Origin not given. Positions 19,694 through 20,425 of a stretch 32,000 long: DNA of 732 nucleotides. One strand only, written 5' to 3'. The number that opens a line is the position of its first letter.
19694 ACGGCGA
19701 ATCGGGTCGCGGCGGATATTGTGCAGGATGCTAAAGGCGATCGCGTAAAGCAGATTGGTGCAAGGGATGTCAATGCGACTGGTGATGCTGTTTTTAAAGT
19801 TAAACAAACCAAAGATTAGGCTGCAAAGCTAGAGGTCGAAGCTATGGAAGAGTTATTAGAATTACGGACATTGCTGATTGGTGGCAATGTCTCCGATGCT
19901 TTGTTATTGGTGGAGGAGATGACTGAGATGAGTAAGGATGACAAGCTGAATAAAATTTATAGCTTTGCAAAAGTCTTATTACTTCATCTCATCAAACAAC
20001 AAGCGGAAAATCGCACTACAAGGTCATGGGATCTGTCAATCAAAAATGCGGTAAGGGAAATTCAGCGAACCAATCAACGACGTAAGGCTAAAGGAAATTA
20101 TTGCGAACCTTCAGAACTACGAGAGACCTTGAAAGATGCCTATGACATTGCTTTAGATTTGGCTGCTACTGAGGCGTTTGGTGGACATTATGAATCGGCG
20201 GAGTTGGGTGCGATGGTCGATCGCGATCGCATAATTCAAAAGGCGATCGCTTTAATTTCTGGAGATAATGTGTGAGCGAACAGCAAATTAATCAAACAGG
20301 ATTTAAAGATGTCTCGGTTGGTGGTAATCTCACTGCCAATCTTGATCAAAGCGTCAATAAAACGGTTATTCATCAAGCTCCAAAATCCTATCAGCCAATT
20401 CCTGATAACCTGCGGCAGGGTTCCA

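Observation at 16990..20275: Tandem, differentially decaying triplication of the effector/DUF29-like module upstream of the single NLR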

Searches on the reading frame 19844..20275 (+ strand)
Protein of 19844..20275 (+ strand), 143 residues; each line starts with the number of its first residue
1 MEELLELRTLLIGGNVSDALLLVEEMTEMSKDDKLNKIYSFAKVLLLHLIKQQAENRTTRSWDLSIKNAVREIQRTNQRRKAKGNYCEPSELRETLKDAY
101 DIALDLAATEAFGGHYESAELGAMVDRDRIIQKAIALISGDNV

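Call 5: search_protein_families(library=pfam, proteins=[window:19844-20275:+], max_evalue=0.01)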
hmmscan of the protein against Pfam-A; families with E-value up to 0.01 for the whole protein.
window:19844-20275:+ (143 aa): 1 family
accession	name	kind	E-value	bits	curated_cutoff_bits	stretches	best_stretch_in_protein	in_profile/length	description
PF01724.21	DUF29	-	2.7e-08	34.6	22.5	1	20-110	28-113/138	Domain of unknown function DUF29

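Call 15: search_protein_families(library=ncbifam, proteins=[window:19844-20275:+], max_evalue=0.1)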
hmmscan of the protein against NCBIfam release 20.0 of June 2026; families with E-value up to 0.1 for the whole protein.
window:19844-20275:+ (143 aa): 0 families

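Call 16: search_protein_families(library=padloc, proteins=[window:19844-20275:+], max_evalue=0.1)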
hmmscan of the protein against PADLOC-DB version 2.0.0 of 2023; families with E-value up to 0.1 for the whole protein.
window:19844-20275:+ (143 aa): 1 family
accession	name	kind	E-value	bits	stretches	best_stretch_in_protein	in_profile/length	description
PDLC02412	Aga_HEPN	-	0.022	11.7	1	18-81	94-155/382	Class II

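Call 25: search_solved_structures(query=window:19844-20275:+, max_evalue=1, show_alignments=2)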
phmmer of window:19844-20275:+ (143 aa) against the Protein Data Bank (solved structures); distinct sequences matched with E-value up to 1: 7.
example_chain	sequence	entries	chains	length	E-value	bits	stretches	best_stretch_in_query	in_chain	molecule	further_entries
4j87_A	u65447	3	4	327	0.76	13.5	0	49-79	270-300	coatomer subunit alpha | coatomer alpha subunit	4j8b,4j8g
8evl_A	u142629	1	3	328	0.83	13.4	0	49-79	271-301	Putative coatomer subunit alpha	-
7s23_A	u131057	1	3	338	0.9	13.3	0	49-79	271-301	Coatomer subunit alpha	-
7s16_A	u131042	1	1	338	0.9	13.2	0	49-79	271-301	Coatomer subunit alpha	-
8eny_A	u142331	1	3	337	0.9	13.2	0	49-79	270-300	Putative coatomer subunit alpha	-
7s22_A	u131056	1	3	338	0.9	13.2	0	49-79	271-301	Coatomer subunit alpha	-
8enz_A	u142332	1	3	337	0.9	13.2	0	49-79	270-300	Putative coatomer subunit alpha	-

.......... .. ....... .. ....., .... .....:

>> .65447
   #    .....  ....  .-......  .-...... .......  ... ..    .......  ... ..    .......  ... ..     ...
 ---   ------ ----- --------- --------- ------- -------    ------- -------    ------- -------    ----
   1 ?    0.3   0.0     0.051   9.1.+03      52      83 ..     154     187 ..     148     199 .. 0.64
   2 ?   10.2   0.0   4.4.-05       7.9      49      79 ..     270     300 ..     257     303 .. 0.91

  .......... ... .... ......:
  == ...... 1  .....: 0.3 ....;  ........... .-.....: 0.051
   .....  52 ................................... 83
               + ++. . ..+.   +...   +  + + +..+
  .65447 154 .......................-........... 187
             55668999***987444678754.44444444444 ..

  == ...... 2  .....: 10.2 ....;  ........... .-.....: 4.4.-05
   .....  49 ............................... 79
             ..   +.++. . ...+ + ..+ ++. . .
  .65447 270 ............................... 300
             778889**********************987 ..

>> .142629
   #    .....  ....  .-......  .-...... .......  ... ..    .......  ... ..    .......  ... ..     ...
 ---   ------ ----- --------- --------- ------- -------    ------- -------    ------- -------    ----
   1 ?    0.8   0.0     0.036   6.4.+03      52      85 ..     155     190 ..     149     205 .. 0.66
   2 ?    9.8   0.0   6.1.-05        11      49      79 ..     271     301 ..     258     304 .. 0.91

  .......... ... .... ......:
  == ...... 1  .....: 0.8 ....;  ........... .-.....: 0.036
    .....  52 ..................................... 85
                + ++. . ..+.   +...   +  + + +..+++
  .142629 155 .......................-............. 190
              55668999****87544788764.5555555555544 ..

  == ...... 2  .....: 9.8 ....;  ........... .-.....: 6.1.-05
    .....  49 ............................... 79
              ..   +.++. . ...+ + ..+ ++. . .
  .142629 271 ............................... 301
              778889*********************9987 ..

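Call 31: find_homologous_proteins(query=window:19844-20275:+, max_evalue=0.001)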
Query window:19844-20275:+ (143 aa): 2607 proteins with E <= 0.001 among 2647 candidates; the best 120 are listed.
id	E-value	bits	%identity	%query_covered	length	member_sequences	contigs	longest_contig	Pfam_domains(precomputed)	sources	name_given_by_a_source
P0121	1.8e-84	298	100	100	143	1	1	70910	PF01724.22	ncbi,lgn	-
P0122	1.7e-76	273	90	92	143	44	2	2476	PF01724.22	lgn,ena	-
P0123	2.3e-75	269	92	90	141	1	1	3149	PF01724.22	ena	-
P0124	1.3e-74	267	87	99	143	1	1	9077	PF01724.22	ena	-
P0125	2.7e-74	265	87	99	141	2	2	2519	PF01724.22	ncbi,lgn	-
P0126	3.3e-74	265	88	91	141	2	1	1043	PF01724.22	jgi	jgi:hypothetical protein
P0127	7.6e-74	264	86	92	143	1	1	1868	PF01724.22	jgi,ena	jgi:hypothetical protein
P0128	1.0e-73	264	90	92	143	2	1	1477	PF01724.22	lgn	-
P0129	1.5e-73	263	85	92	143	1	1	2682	PF01724.22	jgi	-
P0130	4.1e-73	262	85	92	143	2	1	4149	PF01724.22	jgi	jgi:Domain of unknown function DUF29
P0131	5.4e-73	261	86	99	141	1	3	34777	PF01724.22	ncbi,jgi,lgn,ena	jgi:hypothetical protein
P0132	1.4e-72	260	87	99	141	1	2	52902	PF01724.22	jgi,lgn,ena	jgi:hypothetical protein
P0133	7.2e-72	258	85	100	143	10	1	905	PF01724.22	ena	-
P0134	8.5e-72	257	86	98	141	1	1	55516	PF01724.22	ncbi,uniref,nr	ncbi:DUF29 family protein [Pseudanabaena sp. UWO310]|uniref:DUF29 family protein n=1 Tax=Pseudanabae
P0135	1.5e-71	257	85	100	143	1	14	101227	PF01724.22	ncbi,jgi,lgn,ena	ncbi:MAG: DUF29 family protein [Pseudanabaena sp.]|jgi:hypothetical protein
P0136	1.5e-71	257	85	100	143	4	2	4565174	PF01724.22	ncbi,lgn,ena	-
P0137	2.7e-71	256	84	100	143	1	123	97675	PF01724.22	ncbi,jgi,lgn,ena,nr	ncbi:MAG: DUF29 family protein [Pseudanabaena sp.]|jgi:hypothetical protein|nr:DUF29 family protein 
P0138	3.4e-71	255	84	100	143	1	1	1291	PF01724.22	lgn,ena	-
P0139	4.0e-71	255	84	100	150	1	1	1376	PF01724.22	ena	-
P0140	4.4e-71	255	85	98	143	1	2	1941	PF01724.22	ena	-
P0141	5.3e-71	255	84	100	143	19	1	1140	PF01724.22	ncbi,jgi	jgi:hypothetical protein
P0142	7.2e-71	254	83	100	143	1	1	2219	PF01724.22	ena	-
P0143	7.8e-71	254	85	98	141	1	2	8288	PF01724.22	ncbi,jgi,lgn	-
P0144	9.4e-71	254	85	98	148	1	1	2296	PF01724.22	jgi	jgi:hypothetical protein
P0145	9.7e-71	254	84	100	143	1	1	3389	PF01724.22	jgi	jgi:hypothetical protein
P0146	1.0e-70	254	85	92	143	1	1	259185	PF01724.22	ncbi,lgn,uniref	ncbi:DUF29 family protein [Tumidithrix helvetica PCC 7403]|uniref:DUF29 family protein n=1 Tax=Tumid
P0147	1.0e-70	254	84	100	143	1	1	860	PF01724.22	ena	-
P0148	1.8e-70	253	83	100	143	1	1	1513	PF01724.22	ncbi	ncbi:MAG: DUF29 family protein [Pseudanabaena sp.]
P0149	1.8e-70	253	88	89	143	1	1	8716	PF01724.22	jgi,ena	-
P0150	2.3e-70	253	88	91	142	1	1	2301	PF01724.22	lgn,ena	-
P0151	3.1e-70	252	83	100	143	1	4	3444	PF01724.22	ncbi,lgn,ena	-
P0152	6.5e-70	251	87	91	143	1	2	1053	PF01724.22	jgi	-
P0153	9.0e-70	251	83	100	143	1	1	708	PF01724.22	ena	-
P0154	9.2e-70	251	85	97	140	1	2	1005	PF01724.22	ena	-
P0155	1.1e-69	251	85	91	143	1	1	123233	PF01724.22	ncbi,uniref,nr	ncbi:DUF29 domain-containing protein [Pseudanabaena sp. UWO311]|uniref:DUF29 family protein n=1 Tax=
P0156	1.1e-69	251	84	98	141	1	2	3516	PF01724.22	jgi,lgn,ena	jgi:hypothetical protein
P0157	1.2e-69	250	84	98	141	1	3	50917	PF01724.22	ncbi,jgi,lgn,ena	jgi:hypothetical protein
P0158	1.5e-69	250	84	98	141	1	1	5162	PF01724.22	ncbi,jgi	jgi:hypothetical protein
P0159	2.8e-69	249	84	99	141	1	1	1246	PF01724.22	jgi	jgi:hypothetical protein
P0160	3.5e-69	249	84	98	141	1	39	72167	PF01724.22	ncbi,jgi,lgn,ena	jgi:hypothetical protein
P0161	7.3e-69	248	85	91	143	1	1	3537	PF01724.22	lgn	-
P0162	9.8e-69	248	81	99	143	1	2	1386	PF01724.22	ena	-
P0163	1.1e-68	247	81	92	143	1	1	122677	PF01724.22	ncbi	-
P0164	2.1e-68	246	80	100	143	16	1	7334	PF01724.22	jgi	jgi:Domain of unknown function DUF29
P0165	2.2e-68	246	82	92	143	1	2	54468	PF01724.22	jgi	jgi:Domain of unknown function DUF29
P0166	2.3e-68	246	88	87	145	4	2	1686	PF01724.22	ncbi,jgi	jgi:hypothetical protein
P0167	2.4e-68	246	84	100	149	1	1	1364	PF01724.22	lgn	-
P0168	2.8e-68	246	82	98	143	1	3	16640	PF01724.22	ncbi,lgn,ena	-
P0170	2.8e-68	246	86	89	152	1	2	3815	PF01724.22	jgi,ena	jgi:hypothetical protein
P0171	3.3e-68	246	83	97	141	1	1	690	PF01724.22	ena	-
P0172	3.6e-68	246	82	98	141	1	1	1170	PF01724.22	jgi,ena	-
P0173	4.6e-68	245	81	98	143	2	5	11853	PF01724.22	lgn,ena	-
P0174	4.7e-68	245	80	100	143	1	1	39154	PF01724.22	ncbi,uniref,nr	ncbi:hypothetical protein APA_1140 [Pseudanabaena sp. lw0831]|uniref:DUF29 family protein n=1 Tax=Ps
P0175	5.9e-68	245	81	92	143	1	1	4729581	PF01724.22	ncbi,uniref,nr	ncbi:DUF29 family protein [Pseudanabaena sp. Chao 1811]|uniref:DUF29 family protein n=1 Tax=Pseudana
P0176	8.0e-68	245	81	98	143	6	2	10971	PF01724.22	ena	-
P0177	1.0e-67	244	84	98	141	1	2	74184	PF01724.22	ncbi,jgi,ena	ncbi:MAG: DUF29 family protein [Pseudanabaena sp. ELA607]|jgi:hypothetical protein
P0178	1.5e-67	244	81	92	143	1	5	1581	PF01724.22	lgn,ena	-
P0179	1.6e-67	244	81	99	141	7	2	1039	PF01724.22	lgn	-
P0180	1.9e-67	243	83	91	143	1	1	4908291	PF01724.22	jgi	jgi:hypothetical protein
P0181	3.0e-67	243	80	100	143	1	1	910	PF01724.22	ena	-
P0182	3.3e-67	243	85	93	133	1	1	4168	PF01724.22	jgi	jgi:hypothetical protein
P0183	3.7e-67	242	83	98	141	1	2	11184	PF01724.22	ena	-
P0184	3.9e-67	242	81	98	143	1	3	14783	PF01724.22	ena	-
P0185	4.0e-67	242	80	92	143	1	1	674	PF01724.22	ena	-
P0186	4.2e-67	242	80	100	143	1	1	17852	PF01724.22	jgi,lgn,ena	jgi:hypothetical protein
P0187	4.8e-67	242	80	99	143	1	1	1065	PF01724.22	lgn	-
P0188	5.2e-67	242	79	99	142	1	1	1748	PF01724.22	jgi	jgi:hypothetical protein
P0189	5.4e-67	242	80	100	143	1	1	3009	PF01724.22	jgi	jgi:hypothetical protein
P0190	5.6e-67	242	80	92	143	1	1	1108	PF01724.22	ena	-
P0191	6.0e-67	242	82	99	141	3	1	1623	PF01724.22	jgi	jgi:hypothetical protein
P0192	8.3e-67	241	82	98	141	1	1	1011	PF01724.22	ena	-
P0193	9.6e-67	241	82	99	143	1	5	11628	PF01724.22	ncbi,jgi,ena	jgi:hypothetical protein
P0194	1.0e-66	241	80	91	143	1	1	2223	PF01724.22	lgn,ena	-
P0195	1.1e-66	241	82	98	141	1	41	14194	PF01724.22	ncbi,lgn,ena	-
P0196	1.2e-66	241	79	99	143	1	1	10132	PF01724.22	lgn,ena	-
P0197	1.2e-66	241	80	100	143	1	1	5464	PF01724.22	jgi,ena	-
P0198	1.4e-66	241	80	91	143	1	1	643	PF01724.22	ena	-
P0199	1.5e-66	240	80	100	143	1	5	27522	PF01724.22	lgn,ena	-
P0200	1.8e-66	240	79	99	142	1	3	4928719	PF01724.22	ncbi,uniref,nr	ncbi:DUF29 family protein [Pseudanabaena galeata UHCC 0370]|uniref:DUF29 family protein n=1 Tax=Pseu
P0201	2.3e-66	240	82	99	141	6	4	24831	PF01724.22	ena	-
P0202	2.3e-66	240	80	99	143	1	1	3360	PF01724.22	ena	-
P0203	2.8e-66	240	82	99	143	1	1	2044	PF01724.22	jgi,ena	-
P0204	3.4e-66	239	80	99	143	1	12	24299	PF01724.22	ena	-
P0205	3.8e-66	239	79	99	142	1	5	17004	PF01724.22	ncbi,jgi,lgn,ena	jgi:hypothetical protein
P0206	4.2e-66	239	83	98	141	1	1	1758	PF01724.22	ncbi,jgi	jgi:hypothetical protein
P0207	4.5e-66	239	81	99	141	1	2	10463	PF01724.22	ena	-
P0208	8.6e-66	238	78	99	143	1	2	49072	PF01724.22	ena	-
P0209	9.0e-66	238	79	99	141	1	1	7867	PF01724.22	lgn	-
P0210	1.3e-65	237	81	99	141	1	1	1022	PF01724.22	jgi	jgi:hypothetical protein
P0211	1.4e-65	237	81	98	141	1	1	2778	PF01724.22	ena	-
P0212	1.9e-65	237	84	91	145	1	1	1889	PF01724.22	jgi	-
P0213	2.1e-65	237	79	100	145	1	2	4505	PF01724.22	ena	-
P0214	2.6e-65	236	79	100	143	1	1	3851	PF01724.22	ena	-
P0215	3.2e-65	236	81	98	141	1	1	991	PF01724.22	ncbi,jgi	jgi:hypothetical protein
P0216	3.7e-65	236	81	97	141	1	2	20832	PF01724.22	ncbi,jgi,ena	ncbi:MAG: DUF29 family protein [Pseudanabaena sp.]|jgi:hypothetical protein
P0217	4.8e-65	236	78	100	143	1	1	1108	PF01724.22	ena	-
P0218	1.3e-64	234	82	90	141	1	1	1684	PF01724.22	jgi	-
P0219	3.7e-64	233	80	89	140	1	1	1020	PF01724.22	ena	-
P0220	9.7e-64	231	80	89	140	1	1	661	PF01724.22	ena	-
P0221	2.9e-63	230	81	91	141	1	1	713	PF01724.22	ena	-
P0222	4.6e-63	229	77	89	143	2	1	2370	PF01724.22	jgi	-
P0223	1.1e-62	228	78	90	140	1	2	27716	PF01724.22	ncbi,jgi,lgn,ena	-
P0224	4.9e-62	226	76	100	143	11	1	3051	PF01724.22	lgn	-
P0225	8.3e-62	225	80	90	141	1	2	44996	PF01724.22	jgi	jgi:Domain of unknown function DUF29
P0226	3.9e-61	223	75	100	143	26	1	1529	PF01724.22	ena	-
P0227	1.4e-60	221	76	99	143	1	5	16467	PF01724.22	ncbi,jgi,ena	ncbi:MAG: DUF29 family protein [Pseudanabaena sp.]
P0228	4.4e-60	220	77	90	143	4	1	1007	PF01724.22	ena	-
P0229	5.3e-60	219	75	99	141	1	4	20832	PF01724.22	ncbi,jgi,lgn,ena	ncbi:MAG: DUF29 family protein [Pseudanabaena sp.]|jgi:hypothetical protein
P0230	5.4e-60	219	75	99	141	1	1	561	PF01724.22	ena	-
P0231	6.3e-60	219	83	87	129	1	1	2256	PF01724.22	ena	-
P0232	8.7e-60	219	75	97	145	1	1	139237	PF01724.22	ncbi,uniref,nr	ncbi:DUF29 family protein [Cronbergia sp. UHCC 0137]|uniref:DUF29 family protein n=1 Tax=Cronbergia 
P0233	1.3e-59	218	74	90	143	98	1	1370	PF01724.22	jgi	jgi:hypothetical protein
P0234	1.5e-59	218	74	89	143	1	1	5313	PF01724.22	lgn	-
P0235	1.8e-59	218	73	100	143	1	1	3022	PF01724.22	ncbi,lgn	-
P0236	3.1e-59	217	74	99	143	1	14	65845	PF01724.22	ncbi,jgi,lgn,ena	jgi:hypothetical protein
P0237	6.9e-59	216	86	83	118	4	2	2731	PF01724.22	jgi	jgi:hypothetical protein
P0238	7.0e-59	216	74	99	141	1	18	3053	PF01724.22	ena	-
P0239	7.8e-59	216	73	90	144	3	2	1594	PF01724.22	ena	-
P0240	1.4e-58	215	74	91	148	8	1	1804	PF01724.22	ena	-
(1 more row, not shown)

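Call 32: find_encoding_contigs(protein=P0137, flank=6000, max_places=8)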
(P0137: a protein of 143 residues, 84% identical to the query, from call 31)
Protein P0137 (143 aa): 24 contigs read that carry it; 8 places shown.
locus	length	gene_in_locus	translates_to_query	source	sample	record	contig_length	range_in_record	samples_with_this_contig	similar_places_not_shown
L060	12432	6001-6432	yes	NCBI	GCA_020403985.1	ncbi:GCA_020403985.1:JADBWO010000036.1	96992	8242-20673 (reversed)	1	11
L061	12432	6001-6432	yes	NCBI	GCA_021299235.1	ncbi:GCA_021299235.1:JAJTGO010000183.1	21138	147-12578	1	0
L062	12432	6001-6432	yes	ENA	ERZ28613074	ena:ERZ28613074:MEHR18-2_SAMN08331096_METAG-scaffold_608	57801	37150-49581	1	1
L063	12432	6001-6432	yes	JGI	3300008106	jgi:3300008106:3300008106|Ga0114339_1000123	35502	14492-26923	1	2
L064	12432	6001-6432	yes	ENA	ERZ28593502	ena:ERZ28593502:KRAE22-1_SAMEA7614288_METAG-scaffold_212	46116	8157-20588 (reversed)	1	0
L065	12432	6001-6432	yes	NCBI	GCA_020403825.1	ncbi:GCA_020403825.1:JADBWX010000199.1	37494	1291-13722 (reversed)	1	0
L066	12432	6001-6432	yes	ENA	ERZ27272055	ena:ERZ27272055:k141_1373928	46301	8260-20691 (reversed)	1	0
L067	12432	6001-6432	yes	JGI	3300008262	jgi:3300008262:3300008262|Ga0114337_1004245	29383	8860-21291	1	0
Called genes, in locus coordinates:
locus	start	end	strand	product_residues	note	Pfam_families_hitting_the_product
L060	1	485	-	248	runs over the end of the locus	PF05685:Uma2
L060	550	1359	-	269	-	PF00459:Inositol_P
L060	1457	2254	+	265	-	PF12679:ABC2_membrane_2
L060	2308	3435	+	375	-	PF00248:Aldo_ket_red, PF14691:Fer4_20 (faint), PF13187:Fer4_9 (weak), PF13534:Fer4_17 (weak)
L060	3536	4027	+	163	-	PF04461:YajQ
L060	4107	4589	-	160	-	PF13301:DUF4079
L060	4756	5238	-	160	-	PF08670:MEKHLA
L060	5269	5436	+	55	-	-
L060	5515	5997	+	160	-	-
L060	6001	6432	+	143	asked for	PF01724:DUF29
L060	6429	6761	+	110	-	-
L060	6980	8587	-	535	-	PF00682:HMGL-like, PF22617:HCS_D2, PF08502:LeuA_dimer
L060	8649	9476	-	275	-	PF00902:TatC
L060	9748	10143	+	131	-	-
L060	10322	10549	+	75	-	-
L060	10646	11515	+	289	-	PF02985:HEAT (faint), PF13513:HEAT_EZ (faint), PF03130:HEAT_PBS (faint), PF01602:Adaptin_N (faint), PF12717:Cnd1 (faint), PF00514:Arm (faint), PF13646:HEAT_2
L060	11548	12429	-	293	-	PF25539:Bestrophin_2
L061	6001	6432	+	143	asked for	PF01724:DUF29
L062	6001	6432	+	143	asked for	PF01724:DUF29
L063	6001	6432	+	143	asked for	PF01724:DUF29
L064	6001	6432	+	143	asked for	PF01724:DUF29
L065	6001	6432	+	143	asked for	PF01724:DUF29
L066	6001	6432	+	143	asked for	PF01724:DUF29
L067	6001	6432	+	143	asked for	PF01724:DUF29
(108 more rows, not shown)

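Call 33: find_encoding_contigs(protein=P0216, flank=8000, max_places=4)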
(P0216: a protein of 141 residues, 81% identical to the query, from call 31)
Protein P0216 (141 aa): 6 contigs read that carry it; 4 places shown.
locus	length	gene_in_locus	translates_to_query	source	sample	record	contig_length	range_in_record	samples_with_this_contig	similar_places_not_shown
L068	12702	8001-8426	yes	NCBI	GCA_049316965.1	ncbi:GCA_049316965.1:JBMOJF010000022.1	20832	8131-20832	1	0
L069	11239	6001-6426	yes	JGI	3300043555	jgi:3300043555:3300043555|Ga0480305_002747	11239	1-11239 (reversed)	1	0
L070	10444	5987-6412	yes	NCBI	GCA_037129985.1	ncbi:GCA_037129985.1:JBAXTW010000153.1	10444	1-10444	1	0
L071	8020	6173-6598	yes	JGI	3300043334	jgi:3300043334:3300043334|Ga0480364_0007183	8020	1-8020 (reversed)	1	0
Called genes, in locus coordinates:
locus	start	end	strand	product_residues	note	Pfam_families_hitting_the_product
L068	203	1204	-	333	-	PF00579:tRNA-synt_1b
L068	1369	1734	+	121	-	PF02943:FeThRed_B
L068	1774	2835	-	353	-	PF10719:ComFB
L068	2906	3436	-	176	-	PF01584:CheW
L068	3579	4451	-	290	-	PF01242:PTPS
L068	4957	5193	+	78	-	-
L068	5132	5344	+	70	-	PF12770:CHAT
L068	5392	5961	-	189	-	PF05118:Asp_Arg_Hydrox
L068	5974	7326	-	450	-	PF05140:ResB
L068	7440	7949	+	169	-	PF25084:LbH_EIF2B (faint), PF00132:Hexapep (weak), PF14602:Hexapep_2 (weak), PF00132:Hexapep, PF14602:Hexapep_2 (weak)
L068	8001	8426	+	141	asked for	PF01724:DUF29 (weak)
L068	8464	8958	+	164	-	-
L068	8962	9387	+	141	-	PF01724:DUF29 (weak)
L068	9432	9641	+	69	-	PF21748:UPF0150 (weak), PF15919:HicB_lk_antitox (weak)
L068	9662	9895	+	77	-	PF07927:HicA_toxin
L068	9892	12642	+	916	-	PF13374:TPR_10, PF13424:TPR_12, PF24885:TPR_NPHP3, PF13374:TPR_10, PF13424:TPR_12, PF24885:TPR_NPHP3, PF13374:TPR_10, PF13424:TPR_12, +19 more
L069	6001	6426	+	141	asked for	PF01724:DUF29 (weak)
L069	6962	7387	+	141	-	PF01724:DUF29 (weak)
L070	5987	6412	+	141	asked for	PF01724:DUF29 (weak)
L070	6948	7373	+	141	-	PF01724:DUF29 (weak)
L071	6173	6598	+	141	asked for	PF01724:DUF29 (weak)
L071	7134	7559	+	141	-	PF01724:DUF29 (weak)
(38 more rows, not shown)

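Call 44: search_protein_families(library=pfam, proteins=[L060:5515-5997:+], max_evalue=0.1)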
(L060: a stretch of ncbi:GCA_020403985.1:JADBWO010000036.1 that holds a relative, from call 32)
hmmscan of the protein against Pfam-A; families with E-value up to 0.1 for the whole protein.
L060:5515-5997:+ (160 aa): 2 families
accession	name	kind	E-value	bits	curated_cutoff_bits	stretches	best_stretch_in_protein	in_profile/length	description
PF10241.14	KxDL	-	0.02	15.6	27.2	1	80-130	28-78/86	Uncharacterized conserved protein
PF20935.2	DUF6847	-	0.074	13.5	27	1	73-159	30-117/141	Family of unknown function (DUF6847)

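Call 54: search_solved_structures(query=A4, max_evalue=10, show_alignments=2)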
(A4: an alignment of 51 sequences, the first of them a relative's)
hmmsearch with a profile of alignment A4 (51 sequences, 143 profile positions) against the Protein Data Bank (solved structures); distinct sequences matched with E-value up to 10: 9.
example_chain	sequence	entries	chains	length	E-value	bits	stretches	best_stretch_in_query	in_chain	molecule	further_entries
7mrw_B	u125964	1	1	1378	0.15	15.4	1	27-99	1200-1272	High molecular weight rhoptry protein 2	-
7kiy_B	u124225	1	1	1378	0.15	15.4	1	27-99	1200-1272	High molecular weight rhoptry protein-2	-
4j87_A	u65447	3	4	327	0.51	13.7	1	48-79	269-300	coatomer subunit alpha | coatomer alpha subunit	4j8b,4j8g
8evl_A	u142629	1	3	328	1.1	12.5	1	48-79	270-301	Putative coatomer subunit alpha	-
7s23_A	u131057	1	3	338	1.2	12.4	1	48-79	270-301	Coatomer subunit alpha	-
8enz_A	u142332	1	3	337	1.2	12.4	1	48-79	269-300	Putative coatomer subunit alpha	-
7s16_A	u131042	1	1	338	1.2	12.4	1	48-79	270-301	Coatomer subunit alpha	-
7s22_A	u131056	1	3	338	1.2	12.4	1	48-79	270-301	Coatomer subunit alpha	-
8eny_A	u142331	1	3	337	1.2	12.4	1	48-79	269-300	Putative coatomer subunit alpha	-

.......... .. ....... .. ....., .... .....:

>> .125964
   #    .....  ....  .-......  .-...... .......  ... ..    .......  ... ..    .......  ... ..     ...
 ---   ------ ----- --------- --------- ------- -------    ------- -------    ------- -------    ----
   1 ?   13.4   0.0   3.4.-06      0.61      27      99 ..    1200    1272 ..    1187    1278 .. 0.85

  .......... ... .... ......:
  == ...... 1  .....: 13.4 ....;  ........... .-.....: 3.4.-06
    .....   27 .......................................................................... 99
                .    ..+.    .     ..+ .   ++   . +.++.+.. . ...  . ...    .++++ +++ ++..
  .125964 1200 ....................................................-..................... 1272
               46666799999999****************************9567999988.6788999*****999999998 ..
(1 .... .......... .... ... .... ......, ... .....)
